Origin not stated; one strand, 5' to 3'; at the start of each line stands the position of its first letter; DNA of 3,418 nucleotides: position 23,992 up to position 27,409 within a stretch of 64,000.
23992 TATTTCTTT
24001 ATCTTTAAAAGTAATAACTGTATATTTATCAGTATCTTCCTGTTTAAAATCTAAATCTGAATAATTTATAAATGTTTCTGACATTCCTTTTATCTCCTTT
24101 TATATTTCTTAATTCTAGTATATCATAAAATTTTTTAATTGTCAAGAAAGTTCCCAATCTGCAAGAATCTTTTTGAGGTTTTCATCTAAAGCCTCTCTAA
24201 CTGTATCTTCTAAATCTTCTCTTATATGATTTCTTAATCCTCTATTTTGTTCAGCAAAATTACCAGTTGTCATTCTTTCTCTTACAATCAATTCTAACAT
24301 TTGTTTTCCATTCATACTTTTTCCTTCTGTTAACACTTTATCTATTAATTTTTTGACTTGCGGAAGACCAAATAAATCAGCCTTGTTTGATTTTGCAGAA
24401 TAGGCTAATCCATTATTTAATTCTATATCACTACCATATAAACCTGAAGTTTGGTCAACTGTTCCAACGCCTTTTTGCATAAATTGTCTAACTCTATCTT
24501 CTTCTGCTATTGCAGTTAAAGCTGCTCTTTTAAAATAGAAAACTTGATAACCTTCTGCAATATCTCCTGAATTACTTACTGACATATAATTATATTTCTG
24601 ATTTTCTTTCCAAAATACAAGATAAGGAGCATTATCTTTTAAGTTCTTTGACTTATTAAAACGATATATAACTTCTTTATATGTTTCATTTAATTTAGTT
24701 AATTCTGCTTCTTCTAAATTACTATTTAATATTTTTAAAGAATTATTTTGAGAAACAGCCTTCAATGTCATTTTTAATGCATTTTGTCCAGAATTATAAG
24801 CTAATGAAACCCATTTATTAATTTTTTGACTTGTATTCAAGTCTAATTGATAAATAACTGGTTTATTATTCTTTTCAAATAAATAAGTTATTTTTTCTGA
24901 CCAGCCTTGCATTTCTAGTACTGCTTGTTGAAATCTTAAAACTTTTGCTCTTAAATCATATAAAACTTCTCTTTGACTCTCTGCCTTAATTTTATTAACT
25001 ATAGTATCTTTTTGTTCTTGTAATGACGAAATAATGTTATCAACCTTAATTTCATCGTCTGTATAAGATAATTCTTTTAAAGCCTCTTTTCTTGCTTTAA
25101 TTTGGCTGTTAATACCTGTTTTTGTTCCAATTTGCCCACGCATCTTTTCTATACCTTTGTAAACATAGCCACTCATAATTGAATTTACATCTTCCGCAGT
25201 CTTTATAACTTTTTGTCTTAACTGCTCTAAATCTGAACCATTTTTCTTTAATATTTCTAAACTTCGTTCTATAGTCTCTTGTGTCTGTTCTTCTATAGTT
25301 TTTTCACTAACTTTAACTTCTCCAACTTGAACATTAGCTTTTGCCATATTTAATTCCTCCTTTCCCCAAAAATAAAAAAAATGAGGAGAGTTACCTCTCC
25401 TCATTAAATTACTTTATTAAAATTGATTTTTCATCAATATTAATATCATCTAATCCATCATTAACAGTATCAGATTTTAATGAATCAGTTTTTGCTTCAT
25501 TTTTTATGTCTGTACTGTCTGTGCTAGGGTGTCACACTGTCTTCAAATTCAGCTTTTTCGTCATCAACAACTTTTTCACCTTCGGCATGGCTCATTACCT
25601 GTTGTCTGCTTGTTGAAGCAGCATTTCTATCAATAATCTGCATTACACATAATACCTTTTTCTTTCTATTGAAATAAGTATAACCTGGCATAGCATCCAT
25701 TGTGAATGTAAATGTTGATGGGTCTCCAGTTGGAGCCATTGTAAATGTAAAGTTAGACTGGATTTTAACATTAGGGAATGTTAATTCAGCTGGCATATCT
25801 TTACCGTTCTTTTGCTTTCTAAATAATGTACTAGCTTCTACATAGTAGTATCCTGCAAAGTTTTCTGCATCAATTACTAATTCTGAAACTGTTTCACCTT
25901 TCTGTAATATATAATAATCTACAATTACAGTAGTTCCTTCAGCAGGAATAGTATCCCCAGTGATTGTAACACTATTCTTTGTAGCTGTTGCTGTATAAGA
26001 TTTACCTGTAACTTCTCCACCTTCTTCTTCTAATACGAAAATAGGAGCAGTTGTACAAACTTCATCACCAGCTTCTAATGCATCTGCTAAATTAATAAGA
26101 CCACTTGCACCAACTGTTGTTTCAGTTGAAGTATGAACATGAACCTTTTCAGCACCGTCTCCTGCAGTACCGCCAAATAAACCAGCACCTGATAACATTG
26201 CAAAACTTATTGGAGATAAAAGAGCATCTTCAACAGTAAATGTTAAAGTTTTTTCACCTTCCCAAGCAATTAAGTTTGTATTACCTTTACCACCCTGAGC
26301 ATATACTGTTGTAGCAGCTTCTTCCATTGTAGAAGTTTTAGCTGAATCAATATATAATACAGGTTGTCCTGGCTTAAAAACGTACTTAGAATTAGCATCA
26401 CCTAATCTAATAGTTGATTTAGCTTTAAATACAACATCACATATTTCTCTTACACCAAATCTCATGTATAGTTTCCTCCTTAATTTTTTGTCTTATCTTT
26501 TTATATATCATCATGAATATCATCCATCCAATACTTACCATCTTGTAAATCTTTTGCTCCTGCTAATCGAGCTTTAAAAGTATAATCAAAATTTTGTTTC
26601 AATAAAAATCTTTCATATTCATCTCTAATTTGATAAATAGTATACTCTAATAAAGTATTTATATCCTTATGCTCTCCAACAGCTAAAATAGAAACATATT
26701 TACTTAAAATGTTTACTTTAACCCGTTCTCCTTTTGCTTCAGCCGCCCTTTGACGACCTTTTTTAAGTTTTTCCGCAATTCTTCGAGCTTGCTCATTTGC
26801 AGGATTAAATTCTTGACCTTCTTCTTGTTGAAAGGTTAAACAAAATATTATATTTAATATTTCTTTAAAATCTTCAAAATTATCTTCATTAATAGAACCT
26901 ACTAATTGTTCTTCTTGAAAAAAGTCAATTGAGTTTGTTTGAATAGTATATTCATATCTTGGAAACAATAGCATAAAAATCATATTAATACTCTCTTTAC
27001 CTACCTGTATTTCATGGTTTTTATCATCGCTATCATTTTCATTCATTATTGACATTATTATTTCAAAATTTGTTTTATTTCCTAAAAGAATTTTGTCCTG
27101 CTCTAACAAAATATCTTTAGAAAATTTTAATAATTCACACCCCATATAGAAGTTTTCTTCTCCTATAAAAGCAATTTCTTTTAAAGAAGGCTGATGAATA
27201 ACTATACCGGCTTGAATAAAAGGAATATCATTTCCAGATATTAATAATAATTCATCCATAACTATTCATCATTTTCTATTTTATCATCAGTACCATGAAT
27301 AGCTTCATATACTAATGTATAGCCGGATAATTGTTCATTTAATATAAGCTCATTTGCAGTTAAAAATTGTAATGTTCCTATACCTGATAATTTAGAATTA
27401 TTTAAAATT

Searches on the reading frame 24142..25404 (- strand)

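Call 66: search_protein_families(library=phrogs, proteins=[window:24142-25404:-], max_evalue=0.00001)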
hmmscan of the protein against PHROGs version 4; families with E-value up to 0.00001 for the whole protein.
window:24142-25404:- (420 aa): 0 families

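Call 95: search_protein_families(library=pfam, proteins=[window:24142-25404:-], max_evalue=0.001)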
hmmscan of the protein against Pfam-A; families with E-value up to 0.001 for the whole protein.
window:24142-25404:- (420 aa): 1 family
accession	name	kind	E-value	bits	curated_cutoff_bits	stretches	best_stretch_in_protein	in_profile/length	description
PF06213.17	CobT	-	0.00039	20.5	26.1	1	361-415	132-185/276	Cobalamin biosynthesis protein CobT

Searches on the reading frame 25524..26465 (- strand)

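Call 66: search_protein_families(library=phrogs, proteins=[window:25524-26465:-], max_evalue=0.00001)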
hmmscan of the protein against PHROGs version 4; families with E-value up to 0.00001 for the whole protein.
window:25524-26465:- (313 aa): 1 family
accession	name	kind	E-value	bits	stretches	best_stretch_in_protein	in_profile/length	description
phrog_2729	-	head and packaging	4.7e-54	184.4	1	1-262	3-235/252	virion structural protein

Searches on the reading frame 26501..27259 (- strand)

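Call 66: search_protein_families(library=phrogs, proteins=[window:26501-27259:-], max_evalue=0.00001)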
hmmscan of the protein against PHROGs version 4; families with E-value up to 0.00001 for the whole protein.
window:26501-27259:- (252 aa): 1 family
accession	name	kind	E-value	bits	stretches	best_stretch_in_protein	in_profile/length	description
phrog_4051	-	unknown function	1.6e-28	100.9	1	3-247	7-244/247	-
